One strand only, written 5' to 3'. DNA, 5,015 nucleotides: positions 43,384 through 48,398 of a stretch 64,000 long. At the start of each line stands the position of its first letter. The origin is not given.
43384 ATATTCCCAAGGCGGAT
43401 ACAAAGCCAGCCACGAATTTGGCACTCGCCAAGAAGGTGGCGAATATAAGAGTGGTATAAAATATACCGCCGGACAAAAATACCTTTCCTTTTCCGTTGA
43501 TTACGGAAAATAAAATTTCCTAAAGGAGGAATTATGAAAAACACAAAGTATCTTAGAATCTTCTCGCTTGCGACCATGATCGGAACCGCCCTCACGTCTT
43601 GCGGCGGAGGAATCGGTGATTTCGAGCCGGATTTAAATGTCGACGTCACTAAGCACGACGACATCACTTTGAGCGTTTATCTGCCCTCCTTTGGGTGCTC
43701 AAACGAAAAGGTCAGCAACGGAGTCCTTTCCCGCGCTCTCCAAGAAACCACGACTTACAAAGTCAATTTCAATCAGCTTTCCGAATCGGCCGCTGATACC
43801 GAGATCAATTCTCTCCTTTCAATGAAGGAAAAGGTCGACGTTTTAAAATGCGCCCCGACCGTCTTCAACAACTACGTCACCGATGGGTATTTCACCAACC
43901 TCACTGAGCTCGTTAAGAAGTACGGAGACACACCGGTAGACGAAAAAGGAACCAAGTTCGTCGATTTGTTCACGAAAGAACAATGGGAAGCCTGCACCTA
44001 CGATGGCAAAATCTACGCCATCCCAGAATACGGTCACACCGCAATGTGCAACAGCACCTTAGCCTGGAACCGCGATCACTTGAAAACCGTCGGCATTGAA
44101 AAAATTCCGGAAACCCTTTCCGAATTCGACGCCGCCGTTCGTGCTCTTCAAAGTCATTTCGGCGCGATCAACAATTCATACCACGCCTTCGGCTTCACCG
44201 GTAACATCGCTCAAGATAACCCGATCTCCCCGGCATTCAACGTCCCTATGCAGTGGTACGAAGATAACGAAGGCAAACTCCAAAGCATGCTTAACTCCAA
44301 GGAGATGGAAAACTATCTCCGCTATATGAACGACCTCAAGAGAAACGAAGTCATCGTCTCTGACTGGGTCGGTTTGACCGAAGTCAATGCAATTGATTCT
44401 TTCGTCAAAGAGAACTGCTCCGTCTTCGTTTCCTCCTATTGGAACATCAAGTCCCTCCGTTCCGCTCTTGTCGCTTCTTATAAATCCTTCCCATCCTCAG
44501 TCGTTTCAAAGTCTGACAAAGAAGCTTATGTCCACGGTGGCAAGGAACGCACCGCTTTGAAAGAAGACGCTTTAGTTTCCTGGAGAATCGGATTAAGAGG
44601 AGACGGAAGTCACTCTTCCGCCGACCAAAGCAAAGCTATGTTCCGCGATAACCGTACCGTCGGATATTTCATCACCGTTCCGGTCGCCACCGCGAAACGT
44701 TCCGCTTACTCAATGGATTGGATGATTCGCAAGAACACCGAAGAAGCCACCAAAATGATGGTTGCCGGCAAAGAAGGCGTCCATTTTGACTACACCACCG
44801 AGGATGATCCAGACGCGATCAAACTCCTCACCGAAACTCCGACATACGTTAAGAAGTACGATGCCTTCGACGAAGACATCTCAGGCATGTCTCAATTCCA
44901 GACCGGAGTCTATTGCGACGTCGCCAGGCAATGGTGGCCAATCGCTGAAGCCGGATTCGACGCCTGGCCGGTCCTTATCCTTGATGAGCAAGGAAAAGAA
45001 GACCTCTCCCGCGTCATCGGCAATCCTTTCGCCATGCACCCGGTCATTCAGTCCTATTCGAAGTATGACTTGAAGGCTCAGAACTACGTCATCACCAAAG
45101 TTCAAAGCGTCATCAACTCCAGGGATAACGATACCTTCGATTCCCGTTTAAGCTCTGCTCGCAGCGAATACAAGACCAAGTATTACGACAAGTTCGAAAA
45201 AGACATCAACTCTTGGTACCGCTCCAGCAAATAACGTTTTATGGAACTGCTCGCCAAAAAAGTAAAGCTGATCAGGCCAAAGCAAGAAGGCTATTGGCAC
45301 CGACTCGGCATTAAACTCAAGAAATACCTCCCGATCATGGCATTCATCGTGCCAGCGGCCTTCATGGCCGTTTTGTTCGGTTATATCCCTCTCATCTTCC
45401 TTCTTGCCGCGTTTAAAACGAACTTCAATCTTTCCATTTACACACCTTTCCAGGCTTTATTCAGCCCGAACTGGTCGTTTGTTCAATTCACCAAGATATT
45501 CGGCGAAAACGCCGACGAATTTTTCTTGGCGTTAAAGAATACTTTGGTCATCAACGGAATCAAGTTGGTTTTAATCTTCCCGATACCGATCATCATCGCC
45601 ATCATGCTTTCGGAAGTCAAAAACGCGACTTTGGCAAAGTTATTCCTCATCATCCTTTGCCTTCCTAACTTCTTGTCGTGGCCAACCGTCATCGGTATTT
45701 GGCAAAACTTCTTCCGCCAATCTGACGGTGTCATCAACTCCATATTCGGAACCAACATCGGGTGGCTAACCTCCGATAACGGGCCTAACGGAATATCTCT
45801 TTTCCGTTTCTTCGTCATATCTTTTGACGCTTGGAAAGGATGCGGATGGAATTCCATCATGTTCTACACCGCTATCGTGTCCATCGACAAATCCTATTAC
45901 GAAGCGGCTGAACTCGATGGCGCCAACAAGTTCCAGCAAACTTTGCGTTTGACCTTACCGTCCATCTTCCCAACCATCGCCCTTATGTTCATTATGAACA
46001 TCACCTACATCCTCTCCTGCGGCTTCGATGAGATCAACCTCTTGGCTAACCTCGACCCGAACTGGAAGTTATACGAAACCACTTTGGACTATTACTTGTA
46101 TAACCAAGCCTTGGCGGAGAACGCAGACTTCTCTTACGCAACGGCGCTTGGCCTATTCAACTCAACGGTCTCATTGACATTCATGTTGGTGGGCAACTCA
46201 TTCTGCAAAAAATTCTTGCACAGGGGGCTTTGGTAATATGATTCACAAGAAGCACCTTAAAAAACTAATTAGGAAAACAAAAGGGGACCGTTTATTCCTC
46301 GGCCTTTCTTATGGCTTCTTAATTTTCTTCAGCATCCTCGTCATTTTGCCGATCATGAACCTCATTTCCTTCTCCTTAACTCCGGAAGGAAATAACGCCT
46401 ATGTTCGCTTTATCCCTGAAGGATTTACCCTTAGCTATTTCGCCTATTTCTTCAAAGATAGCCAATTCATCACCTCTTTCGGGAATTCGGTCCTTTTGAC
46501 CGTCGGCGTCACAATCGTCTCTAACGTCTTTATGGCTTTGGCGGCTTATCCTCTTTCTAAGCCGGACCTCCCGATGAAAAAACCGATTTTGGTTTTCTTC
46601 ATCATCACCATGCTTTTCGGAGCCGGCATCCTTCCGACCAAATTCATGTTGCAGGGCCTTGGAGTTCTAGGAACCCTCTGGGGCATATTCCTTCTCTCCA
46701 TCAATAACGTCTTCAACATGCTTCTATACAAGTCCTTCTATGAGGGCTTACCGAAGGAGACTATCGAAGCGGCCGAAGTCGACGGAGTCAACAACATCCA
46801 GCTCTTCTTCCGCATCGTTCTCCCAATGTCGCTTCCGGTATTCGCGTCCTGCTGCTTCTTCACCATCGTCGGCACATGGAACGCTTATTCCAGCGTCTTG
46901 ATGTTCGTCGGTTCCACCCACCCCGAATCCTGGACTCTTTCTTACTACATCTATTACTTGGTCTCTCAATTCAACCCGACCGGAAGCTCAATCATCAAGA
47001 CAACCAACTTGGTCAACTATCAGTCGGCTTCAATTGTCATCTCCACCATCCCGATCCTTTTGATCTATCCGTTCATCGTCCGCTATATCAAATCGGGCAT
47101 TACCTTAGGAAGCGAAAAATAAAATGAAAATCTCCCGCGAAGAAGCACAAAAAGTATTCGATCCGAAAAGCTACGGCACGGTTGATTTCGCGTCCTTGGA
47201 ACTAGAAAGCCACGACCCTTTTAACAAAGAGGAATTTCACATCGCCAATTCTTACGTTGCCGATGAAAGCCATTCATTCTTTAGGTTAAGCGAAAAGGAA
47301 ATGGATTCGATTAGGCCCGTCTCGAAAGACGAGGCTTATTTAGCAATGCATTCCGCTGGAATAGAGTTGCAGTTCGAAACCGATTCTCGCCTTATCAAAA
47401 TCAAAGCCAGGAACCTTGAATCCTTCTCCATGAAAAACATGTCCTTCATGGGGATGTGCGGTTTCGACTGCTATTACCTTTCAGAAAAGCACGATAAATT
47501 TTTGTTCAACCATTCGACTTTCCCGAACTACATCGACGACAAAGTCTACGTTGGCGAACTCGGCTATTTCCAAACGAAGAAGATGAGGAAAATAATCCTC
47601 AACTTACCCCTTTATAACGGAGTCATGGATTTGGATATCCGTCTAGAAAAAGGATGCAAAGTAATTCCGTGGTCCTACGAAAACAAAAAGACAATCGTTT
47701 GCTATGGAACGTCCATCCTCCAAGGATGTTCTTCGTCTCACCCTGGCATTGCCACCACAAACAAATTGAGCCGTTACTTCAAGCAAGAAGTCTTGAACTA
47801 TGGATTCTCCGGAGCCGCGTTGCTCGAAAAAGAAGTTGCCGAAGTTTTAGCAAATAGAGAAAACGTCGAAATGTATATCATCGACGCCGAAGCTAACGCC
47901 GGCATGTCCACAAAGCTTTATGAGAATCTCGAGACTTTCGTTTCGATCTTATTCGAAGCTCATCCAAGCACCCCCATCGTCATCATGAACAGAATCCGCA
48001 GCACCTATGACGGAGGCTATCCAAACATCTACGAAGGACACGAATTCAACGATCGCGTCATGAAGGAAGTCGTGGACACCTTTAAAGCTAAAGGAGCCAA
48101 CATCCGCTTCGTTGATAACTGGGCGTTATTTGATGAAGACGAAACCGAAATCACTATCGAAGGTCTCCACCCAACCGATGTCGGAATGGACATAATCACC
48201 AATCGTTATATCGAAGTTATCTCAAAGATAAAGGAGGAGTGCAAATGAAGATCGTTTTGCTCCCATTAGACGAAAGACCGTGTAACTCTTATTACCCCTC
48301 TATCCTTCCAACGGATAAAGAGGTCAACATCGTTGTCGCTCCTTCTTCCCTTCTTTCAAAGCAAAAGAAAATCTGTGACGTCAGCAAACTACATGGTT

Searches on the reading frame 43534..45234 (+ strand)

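Call 8: search_protein_families(library=pfam, proteins=[window:43534-45234:+], max_evalue=0.001)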
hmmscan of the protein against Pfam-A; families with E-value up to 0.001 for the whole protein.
window:43534-45234:+ (566 aa): 2 families
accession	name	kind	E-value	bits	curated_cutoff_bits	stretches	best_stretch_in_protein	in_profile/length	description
PF01547.30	SBP_bac_1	-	5.3e-10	40.2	26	1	72-304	21-239/307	Bacterial extracellular solute-binding protein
PF13416.11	SBP_bac_8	-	3.8e-07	30.6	27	1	70-307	7-199/279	Bacterial extracellular solute-binding protein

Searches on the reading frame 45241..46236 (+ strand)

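Call 31: search_protein_families(library=pfam, proteins=[window:45241-46236:+], max_evalue=0.001)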
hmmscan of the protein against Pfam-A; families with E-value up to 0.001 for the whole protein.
window:45241-46236:+ (331 aa): 1 family
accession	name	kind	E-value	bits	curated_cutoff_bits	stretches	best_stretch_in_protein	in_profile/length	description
PF00528.27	BPD_transp_1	-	2.2e-09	37.7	26.4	1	113-258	2-122/184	Binding-protein-dependent transport system inner membrane component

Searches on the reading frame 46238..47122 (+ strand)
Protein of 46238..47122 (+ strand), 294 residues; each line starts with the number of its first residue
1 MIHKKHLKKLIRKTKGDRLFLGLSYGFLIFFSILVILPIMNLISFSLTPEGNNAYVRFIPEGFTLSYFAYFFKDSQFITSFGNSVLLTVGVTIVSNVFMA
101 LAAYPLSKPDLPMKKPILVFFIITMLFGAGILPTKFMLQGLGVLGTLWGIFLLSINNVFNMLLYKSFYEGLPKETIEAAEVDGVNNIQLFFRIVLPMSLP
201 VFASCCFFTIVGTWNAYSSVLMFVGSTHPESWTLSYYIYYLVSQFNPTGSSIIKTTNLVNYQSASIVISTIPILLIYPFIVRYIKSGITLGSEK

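Call 31: search_protein_families(library=pfam, proteins=[window:46238-47122:+], max_evalue=0.001)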
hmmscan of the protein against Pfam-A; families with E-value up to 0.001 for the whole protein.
window:46238-47122:+ (294 aa): 1 family
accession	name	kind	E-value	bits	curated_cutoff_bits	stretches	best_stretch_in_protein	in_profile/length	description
PF00528.27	BPD_transp_1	-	8.6e-12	45.6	26.4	1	116-287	31-181/184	Binding-protein-dependent transport system inner membrane component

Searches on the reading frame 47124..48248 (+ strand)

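Call 31: search_protein_families(library=pfam, proteins=[window:47124-48248:+], max_evalue=0.001)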
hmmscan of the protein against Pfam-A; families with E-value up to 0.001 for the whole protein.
window:47124-48248:+ (374 aa): 4 families
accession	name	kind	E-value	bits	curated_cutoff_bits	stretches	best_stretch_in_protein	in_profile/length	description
PF14606.12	Lipase_GDSL_3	-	8.6e-37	127.6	27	1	188-366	1-177/178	GDSL-like Lipase/Acylhydrolase family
PF14607.12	GxDLY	-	3.5e-23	82.5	27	1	34-177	5-143/146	N-terminus of Esterase_SGNH_hydro-type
PF13472.12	Lipase_GDSL_2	-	6.6e-06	27.2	32.9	1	193-356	1-177/178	GDSL-like Lipase/Acylhydrolase family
PF00657.28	Lipase_GDSL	-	0.00028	21.5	23.6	1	211-360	26-206/208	GDSL-like Lipase/Acylhydrolase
